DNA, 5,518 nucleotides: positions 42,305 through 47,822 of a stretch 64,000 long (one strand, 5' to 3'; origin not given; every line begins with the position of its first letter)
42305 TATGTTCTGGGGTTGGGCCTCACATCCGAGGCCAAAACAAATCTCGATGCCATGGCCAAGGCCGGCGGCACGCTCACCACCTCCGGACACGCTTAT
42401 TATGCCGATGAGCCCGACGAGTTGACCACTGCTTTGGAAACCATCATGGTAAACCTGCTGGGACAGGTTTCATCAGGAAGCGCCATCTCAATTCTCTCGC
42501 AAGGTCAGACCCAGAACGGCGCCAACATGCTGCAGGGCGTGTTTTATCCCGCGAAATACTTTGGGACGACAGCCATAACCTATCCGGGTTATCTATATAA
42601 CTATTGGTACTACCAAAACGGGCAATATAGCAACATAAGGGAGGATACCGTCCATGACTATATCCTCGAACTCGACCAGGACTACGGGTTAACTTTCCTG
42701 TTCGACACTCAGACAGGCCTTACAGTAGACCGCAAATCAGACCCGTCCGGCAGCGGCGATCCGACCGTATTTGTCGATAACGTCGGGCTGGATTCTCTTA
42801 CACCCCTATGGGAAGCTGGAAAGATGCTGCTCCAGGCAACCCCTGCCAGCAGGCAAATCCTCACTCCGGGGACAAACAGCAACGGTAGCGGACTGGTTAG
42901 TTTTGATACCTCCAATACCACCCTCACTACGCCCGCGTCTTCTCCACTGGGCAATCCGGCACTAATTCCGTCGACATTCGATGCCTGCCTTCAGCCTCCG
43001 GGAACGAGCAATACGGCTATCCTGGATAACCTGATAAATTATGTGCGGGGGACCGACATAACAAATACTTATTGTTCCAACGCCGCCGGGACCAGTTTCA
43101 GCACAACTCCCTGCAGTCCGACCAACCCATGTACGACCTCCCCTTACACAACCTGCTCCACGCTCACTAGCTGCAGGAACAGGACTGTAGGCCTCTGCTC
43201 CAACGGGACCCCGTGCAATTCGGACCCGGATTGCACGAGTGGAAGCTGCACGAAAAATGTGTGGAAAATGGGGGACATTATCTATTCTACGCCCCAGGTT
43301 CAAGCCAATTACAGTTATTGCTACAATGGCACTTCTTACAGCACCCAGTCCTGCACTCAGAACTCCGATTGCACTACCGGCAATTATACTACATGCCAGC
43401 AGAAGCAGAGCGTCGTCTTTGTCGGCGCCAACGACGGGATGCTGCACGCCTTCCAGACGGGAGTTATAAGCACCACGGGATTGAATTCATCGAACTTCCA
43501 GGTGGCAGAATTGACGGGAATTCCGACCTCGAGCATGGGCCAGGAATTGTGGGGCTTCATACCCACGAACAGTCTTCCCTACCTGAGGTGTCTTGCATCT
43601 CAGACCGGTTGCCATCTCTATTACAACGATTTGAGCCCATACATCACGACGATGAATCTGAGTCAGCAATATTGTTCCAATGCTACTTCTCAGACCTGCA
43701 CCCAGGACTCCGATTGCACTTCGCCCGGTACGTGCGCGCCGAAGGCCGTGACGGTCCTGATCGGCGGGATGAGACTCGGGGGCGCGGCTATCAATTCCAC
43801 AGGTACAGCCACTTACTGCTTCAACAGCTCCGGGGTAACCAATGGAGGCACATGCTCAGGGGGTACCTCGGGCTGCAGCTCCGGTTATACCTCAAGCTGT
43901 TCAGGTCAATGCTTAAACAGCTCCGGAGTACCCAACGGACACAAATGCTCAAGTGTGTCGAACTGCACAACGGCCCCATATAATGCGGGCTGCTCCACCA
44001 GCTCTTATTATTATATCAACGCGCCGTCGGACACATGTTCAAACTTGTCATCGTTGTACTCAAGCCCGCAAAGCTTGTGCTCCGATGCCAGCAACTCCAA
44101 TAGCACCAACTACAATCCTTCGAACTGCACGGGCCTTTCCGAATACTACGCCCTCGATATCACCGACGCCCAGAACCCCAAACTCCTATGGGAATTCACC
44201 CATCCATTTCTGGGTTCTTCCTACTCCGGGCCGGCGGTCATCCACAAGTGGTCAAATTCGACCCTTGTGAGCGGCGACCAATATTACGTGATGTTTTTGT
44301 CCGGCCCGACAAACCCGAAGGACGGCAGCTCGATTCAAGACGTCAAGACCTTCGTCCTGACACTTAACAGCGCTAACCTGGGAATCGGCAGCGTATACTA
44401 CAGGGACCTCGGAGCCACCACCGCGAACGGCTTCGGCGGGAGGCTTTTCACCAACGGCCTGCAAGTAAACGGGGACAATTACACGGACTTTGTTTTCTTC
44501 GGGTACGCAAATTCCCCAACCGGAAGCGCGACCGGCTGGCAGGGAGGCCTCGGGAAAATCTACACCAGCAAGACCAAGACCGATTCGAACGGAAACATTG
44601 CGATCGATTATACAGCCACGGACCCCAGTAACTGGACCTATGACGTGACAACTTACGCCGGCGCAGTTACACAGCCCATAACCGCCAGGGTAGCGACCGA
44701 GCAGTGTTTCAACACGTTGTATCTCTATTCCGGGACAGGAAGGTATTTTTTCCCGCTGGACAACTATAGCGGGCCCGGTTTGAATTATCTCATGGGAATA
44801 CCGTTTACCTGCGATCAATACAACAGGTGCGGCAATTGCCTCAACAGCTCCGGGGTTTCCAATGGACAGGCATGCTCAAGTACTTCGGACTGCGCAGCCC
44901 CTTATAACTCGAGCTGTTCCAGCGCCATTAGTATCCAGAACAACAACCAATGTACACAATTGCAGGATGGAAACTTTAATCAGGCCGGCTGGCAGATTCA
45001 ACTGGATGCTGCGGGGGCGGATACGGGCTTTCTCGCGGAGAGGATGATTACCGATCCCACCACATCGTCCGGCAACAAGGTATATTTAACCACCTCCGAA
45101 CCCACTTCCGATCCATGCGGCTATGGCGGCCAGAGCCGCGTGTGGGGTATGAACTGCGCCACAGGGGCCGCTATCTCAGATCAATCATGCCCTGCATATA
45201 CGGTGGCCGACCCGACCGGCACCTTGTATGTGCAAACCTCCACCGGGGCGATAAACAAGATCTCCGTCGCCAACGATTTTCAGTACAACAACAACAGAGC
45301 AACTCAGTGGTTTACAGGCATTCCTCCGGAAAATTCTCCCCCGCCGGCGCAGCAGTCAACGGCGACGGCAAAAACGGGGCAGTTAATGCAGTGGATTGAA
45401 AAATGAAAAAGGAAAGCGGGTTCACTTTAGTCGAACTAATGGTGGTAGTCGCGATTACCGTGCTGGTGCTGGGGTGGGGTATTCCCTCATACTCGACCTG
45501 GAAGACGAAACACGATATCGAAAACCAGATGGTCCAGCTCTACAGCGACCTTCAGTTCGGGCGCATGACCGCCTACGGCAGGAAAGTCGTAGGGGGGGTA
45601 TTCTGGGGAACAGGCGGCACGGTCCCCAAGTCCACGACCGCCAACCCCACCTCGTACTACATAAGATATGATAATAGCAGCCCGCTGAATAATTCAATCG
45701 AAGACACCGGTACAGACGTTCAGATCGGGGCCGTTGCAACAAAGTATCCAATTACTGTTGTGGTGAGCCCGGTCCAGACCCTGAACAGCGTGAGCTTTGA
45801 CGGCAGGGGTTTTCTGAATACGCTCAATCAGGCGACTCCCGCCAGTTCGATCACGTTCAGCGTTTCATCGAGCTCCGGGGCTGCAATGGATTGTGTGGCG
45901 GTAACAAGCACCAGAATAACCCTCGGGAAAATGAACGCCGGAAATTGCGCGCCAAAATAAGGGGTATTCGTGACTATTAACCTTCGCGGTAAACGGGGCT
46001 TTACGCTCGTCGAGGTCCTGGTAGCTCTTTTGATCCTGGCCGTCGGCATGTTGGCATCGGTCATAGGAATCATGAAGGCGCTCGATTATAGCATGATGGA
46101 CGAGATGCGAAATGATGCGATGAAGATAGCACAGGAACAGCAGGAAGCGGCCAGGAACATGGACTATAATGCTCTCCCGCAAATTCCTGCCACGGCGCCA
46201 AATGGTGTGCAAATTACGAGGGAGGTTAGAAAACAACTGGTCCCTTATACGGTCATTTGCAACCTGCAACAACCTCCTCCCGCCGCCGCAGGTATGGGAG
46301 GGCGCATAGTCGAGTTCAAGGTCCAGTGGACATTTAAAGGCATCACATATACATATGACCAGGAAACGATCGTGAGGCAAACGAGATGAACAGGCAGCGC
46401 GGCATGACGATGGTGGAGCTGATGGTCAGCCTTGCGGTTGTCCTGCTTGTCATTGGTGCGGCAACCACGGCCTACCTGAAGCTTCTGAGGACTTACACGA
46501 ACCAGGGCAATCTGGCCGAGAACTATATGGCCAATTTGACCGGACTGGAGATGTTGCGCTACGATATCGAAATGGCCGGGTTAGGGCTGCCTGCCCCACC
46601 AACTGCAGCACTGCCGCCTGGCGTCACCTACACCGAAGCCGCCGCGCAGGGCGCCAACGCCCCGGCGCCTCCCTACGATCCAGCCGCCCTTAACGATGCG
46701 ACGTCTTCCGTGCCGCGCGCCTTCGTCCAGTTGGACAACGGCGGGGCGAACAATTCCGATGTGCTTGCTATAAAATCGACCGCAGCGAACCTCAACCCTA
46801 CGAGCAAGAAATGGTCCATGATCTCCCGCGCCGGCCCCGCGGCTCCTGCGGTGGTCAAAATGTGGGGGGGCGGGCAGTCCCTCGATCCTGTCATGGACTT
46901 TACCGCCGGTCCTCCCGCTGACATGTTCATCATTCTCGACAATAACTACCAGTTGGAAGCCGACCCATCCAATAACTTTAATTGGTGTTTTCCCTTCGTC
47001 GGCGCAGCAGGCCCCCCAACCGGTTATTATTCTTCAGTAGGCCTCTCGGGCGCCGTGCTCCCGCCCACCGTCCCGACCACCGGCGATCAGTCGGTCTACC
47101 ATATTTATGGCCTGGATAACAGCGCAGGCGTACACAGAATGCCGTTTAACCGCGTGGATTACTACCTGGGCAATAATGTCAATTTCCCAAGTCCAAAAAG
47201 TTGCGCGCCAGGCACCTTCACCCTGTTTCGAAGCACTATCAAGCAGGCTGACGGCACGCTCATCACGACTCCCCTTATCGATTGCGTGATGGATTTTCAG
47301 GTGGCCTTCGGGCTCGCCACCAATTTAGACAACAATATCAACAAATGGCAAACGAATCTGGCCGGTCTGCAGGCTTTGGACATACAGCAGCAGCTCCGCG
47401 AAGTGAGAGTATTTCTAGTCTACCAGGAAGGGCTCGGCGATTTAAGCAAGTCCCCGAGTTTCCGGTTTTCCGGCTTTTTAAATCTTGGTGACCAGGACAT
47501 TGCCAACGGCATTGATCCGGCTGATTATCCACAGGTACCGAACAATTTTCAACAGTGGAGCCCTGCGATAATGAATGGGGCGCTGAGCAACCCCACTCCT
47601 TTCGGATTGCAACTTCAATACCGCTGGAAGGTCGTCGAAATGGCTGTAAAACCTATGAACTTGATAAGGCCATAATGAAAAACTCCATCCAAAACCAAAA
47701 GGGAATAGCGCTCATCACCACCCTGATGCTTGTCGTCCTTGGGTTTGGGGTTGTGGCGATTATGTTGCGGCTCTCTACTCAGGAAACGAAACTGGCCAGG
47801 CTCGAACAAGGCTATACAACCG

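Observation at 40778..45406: PilY1-like pilus tip protein interrupted by seven cysteine-rich modules of an unrecognised type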

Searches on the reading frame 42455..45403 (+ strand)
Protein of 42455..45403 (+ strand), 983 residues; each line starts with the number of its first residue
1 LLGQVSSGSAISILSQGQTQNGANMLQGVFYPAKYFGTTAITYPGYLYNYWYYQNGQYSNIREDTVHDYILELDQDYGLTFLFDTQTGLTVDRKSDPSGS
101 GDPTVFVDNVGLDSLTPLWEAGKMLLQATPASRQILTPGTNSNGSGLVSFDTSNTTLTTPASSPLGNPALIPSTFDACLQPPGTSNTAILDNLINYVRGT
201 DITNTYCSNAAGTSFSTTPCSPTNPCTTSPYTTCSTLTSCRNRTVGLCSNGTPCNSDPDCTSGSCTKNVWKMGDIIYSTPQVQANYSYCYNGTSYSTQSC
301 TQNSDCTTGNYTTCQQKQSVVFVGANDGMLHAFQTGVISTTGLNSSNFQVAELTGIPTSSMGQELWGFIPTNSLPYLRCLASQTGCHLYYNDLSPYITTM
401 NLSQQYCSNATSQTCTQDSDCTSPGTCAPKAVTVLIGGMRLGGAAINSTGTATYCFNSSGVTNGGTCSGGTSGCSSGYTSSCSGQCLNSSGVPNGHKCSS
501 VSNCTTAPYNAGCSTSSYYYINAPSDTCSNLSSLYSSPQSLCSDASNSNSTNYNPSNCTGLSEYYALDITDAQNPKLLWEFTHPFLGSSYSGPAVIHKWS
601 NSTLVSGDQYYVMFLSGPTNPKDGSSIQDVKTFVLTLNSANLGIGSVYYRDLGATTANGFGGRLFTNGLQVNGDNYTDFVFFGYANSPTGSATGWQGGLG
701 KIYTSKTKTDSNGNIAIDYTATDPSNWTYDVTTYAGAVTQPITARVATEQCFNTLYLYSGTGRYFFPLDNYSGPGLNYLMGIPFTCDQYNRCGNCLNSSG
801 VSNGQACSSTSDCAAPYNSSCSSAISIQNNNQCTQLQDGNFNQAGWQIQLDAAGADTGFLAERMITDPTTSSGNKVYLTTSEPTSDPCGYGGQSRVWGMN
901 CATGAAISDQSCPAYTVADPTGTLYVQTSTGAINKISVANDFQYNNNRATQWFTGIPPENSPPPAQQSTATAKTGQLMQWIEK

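Call 37: predict_structure(alignment_id=A2)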
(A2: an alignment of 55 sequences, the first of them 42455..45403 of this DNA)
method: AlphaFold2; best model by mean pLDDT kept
length: 983 residues; sequences in the alignment: 55
mean_pLDDT: 81.7   pTM: 0.86
mean pLDDT of the five models: 81.7, 80.5, 80.3, 79.2, 77.6
residues with pLDDT >= 90: 449; 70-90: 329; 50-70: 120; < 50: 85
segments of 3 or more residues with pLDDT < 50: 1-8, 14-19, 463-494, 796-820, 973-979
pLDDT, mean of each block of 10 residues (from residue 1): 37 42 80 83 90 87 94 96 88 96 96 91 92 95 92 93 90 83 85 94 82 76 83 78 88 90 91 77 91 92 88 94 92 91 91 90 96 93 73 92 71 67 71 95 77 62 42 35 34 55 72 63 80 59 63 82 97 96 92 95 88 95 86 95 93 90 95 91 90 85 87 79 89 84 95 94 76 76 81 47 40 43 64 88 89 80 93 92 78 93 95 92 89 91 96 90 72 48 46
secondary structure, 60 per line:
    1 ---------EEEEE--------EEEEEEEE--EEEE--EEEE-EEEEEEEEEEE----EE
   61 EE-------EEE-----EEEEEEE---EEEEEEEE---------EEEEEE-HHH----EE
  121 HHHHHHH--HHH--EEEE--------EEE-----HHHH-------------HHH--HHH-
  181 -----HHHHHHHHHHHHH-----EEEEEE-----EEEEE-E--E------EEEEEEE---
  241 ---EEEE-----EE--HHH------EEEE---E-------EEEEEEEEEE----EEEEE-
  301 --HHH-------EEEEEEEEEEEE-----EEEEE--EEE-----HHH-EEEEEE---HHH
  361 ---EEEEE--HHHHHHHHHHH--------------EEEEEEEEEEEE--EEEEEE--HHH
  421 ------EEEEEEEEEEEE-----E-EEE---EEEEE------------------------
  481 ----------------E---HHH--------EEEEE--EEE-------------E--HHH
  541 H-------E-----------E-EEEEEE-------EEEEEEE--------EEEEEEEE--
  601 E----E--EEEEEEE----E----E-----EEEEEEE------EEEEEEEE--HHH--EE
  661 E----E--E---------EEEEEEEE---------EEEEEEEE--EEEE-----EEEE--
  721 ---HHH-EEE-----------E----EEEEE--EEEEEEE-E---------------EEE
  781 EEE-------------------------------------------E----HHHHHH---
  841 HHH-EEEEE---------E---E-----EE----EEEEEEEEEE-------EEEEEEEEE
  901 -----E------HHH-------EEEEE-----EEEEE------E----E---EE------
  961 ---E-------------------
elements in order (helices of 4 or more, strands of 3 or more residues): E10-14 E23-30 E33-36 E39-42 E44-54 E59-62 E70-72 E78-84 E88-95 E105-110 H121-127 E135-138 E147-149 H155-158 H186-198 E204-209 E215-219 E231-237 E244-247 E266-269 E281-290 E295-299 E313-324 E330-334 E337-339 E349-354 E364-368 H371-381 E396-407 E410-415 E427-438 E446-448 E452-456 E512-516 E519-521 H538-541 E563-568 E576-582 E591-598 E609-615 E631-637 E644-651 E659-661 E679-686 E696-703 E706-709 E715-718 E728-730 E747-751 E754-760 E778-783 H832-837 E845-849 E875-884 E892-900 E923-927 E933-937
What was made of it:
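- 42515..45277 (+): PilY1 C-terminal region with the beta-propeller (about aa 580-1500). It includes the degenerate Ca-site motif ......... at aa 1229-1237 (44462-44488). AF2 model has pLDDT 81.7, pTM 0.86 and is almost all beta (call 37).
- On PilY1 / PilC type IV pilus tip-associated protein family (Pfam PF05567): The AF2 model is almost all beta with pTM 0.86 (call 37).
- M8, most of M6 and the start of M7 are modelled at pLDDT below 50, probably because few alignment rows cover them (call 37).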

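Call 42: fold_search(model_id=the predicted structure, library=pdb)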
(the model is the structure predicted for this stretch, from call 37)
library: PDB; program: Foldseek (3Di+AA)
matches with E <= 10: 256; with E <= 0.001: 0
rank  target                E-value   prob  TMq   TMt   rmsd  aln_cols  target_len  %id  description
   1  5m8b_A                6.6e-03  0.92  0.16  0.38  13.7       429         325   11  Crystal structure of alpha-L-arabinofuranosidase from Lactobacillus brevis (released 2017-05-10)
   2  10qi                  1.4e-02  0.82  0.17  0.29  12.6       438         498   10  Crystal Structure of Treponema denticola Sialidase (TDE_0471) D165A mutant bound to 3'-sialyllactose (only Neu5Ac visibl (released 2026-02-25)
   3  7cqy_D                2.1e-02  0.95  0.18  0.34  11.0       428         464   11  Tetrathionate hydrolase from Acidithiobacillus ferrooxidans mutant - D325N (released 2021-01-27)
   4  5c9o                  2.9e-02  0.41  0.12  0.26  14.2       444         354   10  Crystal structure of recombinant PLL lectin from Photorhabdus luminescens at 1.5 A resolution (released 2016-10-19)
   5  4jf7_D                3.2e-02  0.44  0.14  0.24  11.0       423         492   11  Structure of the parainfluenza virus 5 (PIV5) hemagglutinin-neuraminidase (HN) ectodomain (released 2013-09-04)
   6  8bb7_B                4.5e-02  0.72  0.13  0.23  10.9       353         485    8  Crystal structure of Mouse Plexin-B1 (20-535) in complex with VHH15 (released 2023-05-03)
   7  8bb7_A                5.5e-02  0.30  0.16  0.26  13.7       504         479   10  Crystal structure of Mouse Plexin-B1 (20-535) in complex with VHH15 (released 2023-05-03)
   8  5c9l                  6.4e-02  0.33  0.12  0.27  12.5       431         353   10  Crystal structure of native PLL lectin from Photorhabdus luminescens at 1.65 A resolution (released 2016-10-19)
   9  7b92_A                7.4e-02  0.16  0.11  0.13  15.1       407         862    8  Structure of a minimal SF3B core in complex with sudemycin D6 (form II) (released 2021-08-04)
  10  4jf7_A                8.6e-02  0.25  0.14  0.23  11.1       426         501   10  Structure of the parainfluenza virus 5 (PIV5) hemagglutinin-neuraminidase (HN) ectodomain (released 2013-09-04)
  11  8bf4_F                1.0e-01  0.51  0.13  0.23  11.6       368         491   10  Crystal structure of Mouse Plexin-B1 (20-535) in complex with VHH15 and VHH14 (released 2023-05-03)
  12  4ncs                  1.2e-01  0.47  0.16  0.36  11.4       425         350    8  Human sialidase 2 in complex with 2,3-difluorosialic acid (covalent intermediate) (released 2013-12-25)
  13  5uam_B                1.3e-01  0.38  0.15  0.30  11.9       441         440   10  Structure of a new family of Polysaccharide lyase PL25-Ulvanlyase. (released 2017-03-29)
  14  4nc5                  1.3e-01  0.47  0.17  0.38  11.1       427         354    7  Human sialidase 2 in complex with 2,3-difluorosialic acid (covalent intermediate) (released 2013-11-06)
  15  4fzh_A                1.4e-01  0.28  0.12  0.21   8.5       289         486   10  Structure of the Ulster Strain Newcastle Disease Virus Hemagglutinin-Neuraminidase Reveals Auto-Inhibitory Interaction (released 2012-09-05)
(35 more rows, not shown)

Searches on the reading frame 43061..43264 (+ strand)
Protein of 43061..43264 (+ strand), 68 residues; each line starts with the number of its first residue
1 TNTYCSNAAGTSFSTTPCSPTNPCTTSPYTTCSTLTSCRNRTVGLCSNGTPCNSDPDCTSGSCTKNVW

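Call 8: search_protein_families(library=pfam, proteins=[window:43061-43264:+], max_evalue=10)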
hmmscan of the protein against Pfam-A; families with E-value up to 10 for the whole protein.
seq(68 aa): 4 families
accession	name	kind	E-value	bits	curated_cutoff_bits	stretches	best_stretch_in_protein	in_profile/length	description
PF08091.16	Toxin_21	-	0.0018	18.6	21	1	47-68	3-24/40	Spider insecticidal peptide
PF25379.1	Adt-1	-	0.35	11.7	31.8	1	32-65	38-71/76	Adt-1-like domain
PF05522.16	Metallothio_6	-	1.8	9.6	23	1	11-64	14-64/65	Metallothionein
PF08116.16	Toxin_29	-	5.2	7.6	25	1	47-64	5-22/31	PhTx neurotoxin family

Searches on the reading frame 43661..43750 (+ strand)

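Call 8: search_protein_families(library=pfam, proteins=[window:43661-43750:+], max_evalue=10)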
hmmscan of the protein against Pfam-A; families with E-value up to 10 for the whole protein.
seq(30 aa): 1 family
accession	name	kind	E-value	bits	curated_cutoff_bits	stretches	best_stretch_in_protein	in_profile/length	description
PF00299.24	Squash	-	0.047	14.2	22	1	12-25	9-22/29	Squash family serine protease inhibitor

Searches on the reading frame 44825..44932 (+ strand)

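Call 8: search_protein_families(library=pfam, proteins=[window:44825-44932:+], max_evalue=10)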
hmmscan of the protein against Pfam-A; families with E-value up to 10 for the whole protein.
seq(36 aa): 1 family
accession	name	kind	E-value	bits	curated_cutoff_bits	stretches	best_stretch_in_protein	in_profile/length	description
PF07473.16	Toxin_11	-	0.041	14.4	25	1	14-24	3-13/28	Spasmodic peptide gm9a; conotoxin from Conus species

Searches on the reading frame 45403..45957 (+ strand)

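Call 7: search_protein_families(library=pfam, proteins=[window:45403-45957:+], max_evalue=0.1)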
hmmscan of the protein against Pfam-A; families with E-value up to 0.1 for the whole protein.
window:45403-45957:+ (185 aa): 3 families
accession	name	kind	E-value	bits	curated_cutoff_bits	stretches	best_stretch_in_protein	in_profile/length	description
PF07963.17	N_methyl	-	6.7e-08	32.2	21.2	1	1-24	1-24/27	Prokaryotic N-terminal methylation motif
PF12042.13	RP1-2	-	0.014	15.7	25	1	92-162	66-131/166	Tubuliform egg casing silk strands structural domain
PF12019.13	GspH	-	0.022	15.7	21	1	45-169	4-106/108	Type II transport protein GspH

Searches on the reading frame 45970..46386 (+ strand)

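Call 7: search_protein_families(library=pfam, proteins=[window:45970-46386:+], max_evalue=0.1)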
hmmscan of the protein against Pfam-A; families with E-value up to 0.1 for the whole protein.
window:45970-46386:+ (139 aa): 2 families
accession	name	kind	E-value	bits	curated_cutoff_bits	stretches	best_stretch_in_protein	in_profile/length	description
PF07963.17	N_methyl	-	8.6e-09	35.1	21.2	1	6-30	2-26/27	Prokaryotic N-terminal methylation motif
PF04790.18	Sarcoglycan_1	-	0.0025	17.6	32.5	1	4-47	3-48/259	Sarcoglycan complex subunit protein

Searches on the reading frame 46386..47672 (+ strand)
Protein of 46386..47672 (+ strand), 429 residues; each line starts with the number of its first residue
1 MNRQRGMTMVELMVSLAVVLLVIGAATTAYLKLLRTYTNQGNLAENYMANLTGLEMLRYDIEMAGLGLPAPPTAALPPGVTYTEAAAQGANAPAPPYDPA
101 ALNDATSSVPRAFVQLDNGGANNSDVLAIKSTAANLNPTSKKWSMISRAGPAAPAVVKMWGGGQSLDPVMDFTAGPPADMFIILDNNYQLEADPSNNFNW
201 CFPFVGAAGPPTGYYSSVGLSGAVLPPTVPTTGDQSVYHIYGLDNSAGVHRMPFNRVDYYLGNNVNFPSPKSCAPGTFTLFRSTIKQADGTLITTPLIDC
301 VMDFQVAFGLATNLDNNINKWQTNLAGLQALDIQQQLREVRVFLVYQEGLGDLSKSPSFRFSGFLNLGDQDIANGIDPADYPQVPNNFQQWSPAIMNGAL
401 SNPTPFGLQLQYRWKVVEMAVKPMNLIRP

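Call 7: search_protein_families(library=pfam, proteins=[window:46386-47672:+], max_evalue=0.1)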
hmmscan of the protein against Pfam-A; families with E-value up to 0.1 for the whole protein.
window:46386-47672:+ (429 aa): 2 families
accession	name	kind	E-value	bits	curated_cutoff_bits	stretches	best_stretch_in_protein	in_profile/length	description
PF07963.17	N_methyl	-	4.3e-07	29.7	21.2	1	1-26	1-26/27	Prokaryotic N-terminal methylation motif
PF16074.10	PilW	-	6.4e-05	23.4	26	1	272-347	10-82/124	Type IV Pilus-assembly protein W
